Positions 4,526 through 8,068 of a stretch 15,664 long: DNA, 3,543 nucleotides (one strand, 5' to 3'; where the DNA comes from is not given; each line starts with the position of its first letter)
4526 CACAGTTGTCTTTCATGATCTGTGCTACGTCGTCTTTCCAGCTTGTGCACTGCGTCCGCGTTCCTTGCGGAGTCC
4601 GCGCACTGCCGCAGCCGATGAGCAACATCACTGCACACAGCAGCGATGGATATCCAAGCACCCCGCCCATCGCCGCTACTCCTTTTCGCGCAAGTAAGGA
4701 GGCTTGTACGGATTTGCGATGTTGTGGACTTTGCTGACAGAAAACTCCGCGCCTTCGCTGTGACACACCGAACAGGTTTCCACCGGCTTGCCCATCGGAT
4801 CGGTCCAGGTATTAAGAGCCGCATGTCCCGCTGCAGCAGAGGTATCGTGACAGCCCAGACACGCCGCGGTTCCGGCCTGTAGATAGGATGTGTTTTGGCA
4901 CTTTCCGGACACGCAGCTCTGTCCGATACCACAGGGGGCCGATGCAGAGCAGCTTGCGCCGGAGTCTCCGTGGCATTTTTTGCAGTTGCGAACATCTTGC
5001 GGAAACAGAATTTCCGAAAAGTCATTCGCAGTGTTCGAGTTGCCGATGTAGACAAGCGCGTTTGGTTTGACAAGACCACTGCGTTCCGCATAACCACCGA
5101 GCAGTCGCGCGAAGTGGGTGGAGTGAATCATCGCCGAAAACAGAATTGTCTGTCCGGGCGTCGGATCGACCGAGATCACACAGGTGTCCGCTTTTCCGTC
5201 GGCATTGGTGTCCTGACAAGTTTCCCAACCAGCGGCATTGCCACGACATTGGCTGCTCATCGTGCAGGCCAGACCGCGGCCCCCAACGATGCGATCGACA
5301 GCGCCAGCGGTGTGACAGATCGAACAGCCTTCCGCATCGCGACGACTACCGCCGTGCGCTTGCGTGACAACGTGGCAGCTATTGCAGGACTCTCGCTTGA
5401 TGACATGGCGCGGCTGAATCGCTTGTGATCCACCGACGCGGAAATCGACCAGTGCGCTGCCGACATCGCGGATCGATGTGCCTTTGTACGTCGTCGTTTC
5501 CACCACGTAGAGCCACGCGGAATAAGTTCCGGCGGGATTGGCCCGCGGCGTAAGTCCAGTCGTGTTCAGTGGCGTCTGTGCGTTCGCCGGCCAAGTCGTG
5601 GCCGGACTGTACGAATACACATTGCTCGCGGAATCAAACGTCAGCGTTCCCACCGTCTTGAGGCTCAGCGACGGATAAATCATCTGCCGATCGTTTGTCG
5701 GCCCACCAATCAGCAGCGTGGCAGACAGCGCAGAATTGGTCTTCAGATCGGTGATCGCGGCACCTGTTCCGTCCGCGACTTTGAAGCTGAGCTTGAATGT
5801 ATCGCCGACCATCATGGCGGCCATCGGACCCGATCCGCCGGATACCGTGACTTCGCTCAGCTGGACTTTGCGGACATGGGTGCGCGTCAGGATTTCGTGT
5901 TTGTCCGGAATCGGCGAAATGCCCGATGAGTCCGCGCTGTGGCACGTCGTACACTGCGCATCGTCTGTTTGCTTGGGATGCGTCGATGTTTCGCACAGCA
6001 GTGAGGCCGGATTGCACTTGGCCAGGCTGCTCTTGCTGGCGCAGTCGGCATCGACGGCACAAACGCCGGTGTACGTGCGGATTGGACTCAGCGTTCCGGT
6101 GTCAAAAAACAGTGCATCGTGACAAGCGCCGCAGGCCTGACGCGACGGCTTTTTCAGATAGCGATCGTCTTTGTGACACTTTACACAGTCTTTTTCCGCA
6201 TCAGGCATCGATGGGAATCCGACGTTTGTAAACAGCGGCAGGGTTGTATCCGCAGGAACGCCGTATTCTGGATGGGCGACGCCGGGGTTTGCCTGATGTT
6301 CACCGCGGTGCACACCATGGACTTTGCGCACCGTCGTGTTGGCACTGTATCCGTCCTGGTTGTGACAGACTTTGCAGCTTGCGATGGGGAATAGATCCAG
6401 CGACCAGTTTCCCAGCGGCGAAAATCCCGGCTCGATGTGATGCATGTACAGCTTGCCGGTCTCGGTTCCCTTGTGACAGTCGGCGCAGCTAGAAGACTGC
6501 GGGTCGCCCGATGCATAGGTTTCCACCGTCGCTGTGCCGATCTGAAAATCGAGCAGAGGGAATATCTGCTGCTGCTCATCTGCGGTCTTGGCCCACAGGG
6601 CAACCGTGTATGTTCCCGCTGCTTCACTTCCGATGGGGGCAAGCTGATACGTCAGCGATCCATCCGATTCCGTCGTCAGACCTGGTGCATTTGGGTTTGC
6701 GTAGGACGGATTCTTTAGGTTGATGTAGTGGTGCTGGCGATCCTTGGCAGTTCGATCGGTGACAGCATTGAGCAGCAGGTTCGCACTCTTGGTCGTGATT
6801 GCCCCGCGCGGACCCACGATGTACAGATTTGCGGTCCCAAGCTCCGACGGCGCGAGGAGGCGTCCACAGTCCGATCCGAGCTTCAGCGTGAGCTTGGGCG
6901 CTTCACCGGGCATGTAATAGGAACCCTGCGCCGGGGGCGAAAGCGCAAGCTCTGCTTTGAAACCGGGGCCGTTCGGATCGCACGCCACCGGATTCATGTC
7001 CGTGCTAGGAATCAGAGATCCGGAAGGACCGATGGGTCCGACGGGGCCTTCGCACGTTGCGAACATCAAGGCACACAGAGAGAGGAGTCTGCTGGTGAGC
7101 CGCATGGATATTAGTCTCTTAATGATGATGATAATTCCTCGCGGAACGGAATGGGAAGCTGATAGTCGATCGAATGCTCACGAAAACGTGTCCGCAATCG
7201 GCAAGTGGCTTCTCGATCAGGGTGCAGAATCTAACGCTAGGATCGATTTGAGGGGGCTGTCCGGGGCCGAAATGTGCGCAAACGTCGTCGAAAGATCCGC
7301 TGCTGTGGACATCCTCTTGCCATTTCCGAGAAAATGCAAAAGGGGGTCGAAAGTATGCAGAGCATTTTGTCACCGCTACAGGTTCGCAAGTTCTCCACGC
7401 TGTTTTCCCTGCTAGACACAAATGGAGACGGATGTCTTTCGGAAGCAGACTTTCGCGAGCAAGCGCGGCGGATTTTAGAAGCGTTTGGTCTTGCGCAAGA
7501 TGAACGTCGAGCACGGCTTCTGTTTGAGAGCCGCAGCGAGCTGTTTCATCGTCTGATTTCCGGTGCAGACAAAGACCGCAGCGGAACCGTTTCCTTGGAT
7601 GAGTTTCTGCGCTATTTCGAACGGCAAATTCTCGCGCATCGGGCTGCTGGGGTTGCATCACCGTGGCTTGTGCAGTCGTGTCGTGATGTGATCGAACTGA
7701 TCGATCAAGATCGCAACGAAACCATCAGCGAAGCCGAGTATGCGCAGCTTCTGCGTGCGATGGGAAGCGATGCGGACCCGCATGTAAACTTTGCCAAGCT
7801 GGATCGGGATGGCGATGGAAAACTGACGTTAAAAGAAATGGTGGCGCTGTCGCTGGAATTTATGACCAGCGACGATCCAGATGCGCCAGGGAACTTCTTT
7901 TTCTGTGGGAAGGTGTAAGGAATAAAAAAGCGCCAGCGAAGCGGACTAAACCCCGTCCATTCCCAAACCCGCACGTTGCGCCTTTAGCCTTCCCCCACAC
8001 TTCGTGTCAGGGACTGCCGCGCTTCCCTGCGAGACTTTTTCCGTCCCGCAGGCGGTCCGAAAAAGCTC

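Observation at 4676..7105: MtrC/OmcA-like split-barrel decaheme architecture in a Pcc-type context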

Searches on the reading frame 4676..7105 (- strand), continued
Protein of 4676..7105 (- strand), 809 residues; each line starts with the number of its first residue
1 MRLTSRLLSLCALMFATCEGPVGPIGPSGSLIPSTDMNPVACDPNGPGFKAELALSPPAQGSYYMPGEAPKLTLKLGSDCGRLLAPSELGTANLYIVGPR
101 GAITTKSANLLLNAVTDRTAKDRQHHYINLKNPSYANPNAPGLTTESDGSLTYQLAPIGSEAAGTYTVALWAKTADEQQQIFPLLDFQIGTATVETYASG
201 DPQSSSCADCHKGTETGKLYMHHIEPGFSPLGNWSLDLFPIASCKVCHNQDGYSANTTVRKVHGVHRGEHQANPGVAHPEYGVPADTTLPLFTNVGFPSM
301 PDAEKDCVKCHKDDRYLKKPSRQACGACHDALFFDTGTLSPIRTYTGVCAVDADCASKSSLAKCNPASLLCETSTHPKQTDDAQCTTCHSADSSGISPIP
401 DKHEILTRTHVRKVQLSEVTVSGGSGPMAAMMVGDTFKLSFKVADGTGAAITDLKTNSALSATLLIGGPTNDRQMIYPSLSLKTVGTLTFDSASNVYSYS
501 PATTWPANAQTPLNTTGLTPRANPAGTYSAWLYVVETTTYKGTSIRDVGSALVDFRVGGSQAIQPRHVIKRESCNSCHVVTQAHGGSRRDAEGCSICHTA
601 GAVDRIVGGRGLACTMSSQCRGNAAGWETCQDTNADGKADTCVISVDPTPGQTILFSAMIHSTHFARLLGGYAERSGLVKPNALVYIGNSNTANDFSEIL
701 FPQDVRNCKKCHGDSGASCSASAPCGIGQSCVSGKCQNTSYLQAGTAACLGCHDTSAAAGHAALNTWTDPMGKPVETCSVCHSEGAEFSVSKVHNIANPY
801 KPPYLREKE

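Call 72: search_protein_families(library=ncbifam, alignment_id=A1, max_evalue=0.00001)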
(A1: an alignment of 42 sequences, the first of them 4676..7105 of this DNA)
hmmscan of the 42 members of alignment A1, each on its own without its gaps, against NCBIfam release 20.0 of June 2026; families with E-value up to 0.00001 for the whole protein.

A. member 1, window:4676-7105:- (809 aa): 1 family
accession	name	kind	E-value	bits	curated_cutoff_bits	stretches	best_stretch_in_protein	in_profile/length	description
TIGR03507.1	decahem_SO1788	subfamily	2.7e-54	184.8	209.3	3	485-715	82-253/672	OmcA/MtrC family decaheme c-type cytochrome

B. families by the number of members that match (of 42 scanned): 4 families
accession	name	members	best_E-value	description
TIGR03507.1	decahem_SO1788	42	2.4e-71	OmcA/MtrC family decaheme c-type cytochrome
NF038329.2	gly_rich_SclB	3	1.5e-07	LPXTG-anchored collagen-like adhesin Scl2/SclB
NF038330.1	adhesin_SclA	2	2.2e-07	LPXTG-anchored collagen-like adhesin Scl1/SclA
NF046116.1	adhesin_Lcl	2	3.1e-06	collagen-like adhesin Lcl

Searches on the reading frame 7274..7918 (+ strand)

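Call 16: search_protein_families(library=pfam, proteins=[window:7274-7918:+], max_evalue=0.1)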
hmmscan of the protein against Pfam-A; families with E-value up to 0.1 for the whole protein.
window:7274-7918:+ (214 aa): 10 families
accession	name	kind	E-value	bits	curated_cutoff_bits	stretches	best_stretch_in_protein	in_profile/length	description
PF00036.39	EF-hand_1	-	2.7e-22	77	25.4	4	92-117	3-28/29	EF hand domain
PF13405.12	EF-hand_6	-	2.5e-19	67.6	25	4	43-62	5-24/30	EF-hand domain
PF13499.12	EF-hand_7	-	4.4e-19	69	30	2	42-115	6-66/67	EF-hand domain pair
PF13833.12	EF-hand_8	-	3.6e-15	55.9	28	2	25-62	7-49/54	EF-hand domain pair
PF13202.12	EF-hand_5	-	3.5e-12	45.6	25.9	2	173-191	5-23/25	EF hand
PF17940.6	TetR_C_31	-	0.024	15.2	27.4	1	58-97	49-89/107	Tetracyclin repressor-like, C-terminal domain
PF24548.1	EF_EFCAB10_C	-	0.039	14.1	32.5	0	42-73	5-32/60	EFCAB10, C-terminal EF-hand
PF05901.16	Excalibur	-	0.058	14.2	22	0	168-182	19-32/36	Excalibur calcium-binding domain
PF10591.15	SPARC_Ca_bdg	-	0.072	13.8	22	0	131-197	19-84/113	Secreted protein acidic and rich in cysteine Ca binding region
PF00404.24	Dockerin_1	-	0.087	13.5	22.9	0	144-185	3-45/57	Dockerin type I domain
